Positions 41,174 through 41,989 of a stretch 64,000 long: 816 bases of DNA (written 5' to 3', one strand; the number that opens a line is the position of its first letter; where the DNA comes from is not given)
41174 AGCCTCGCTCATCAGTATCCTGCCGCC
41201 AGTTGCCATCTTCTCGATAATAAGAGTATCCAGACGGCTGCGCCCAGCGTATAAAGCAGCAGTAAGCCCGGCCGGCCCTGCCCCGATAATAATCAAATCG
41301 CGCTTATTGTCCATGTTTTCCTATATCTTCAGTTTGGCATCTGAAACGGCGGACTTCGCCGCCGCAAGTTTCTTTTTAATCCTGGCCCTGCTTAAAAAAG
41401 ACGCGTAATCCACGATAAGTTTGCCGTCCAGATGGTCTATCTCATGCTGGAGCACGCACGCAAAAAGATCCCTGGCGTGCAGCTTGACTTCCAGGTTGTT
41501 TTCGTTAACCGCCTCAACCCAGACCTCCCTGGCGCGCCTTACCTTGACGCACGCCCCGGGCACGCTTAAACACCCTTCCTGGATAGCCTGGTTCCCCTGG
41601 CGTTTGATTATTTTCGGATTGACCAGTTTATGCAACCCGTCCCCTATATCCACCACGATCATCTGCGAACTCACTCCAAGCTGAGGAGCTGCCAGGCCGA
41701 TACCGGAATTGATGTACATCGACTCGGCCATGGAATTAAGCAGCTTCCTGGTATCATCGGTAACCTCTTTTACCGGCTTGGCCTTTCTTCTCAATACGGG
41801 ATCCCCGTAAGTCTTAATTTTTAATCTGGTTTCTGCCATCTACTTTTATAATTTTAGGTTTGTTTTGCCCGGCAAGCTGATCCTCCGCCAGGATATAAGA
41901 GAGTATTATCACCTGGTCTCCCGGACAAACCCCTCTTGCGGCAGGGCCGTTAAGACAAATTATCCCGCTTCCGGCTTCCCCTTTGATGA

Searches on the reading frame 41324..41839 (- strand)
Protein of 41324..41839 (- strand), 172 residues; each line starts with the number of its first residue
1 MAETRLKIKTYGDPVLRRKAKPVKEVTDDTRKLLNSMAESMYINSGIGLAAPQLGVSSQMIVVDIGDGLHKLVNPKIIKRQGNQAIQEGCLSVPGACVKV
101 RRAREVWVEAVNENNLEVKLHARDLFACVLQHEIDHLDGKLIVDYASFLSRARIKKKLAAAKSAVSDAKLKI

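Call 19: search_protein_families(library=pfam, proteins=[window:41324-41839:-], max_evalue=0.001)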
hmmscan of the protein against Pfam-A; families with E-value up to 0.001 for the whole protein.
window:41324-41839:- (172 aa): 1 family
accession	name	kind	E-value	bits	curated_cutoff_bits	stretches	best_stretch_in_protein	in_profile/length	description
PF01327.26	Pep_deformylase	-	7.9e-46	155.9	22.8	1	7-149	3-153/156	Polypeptide deformylase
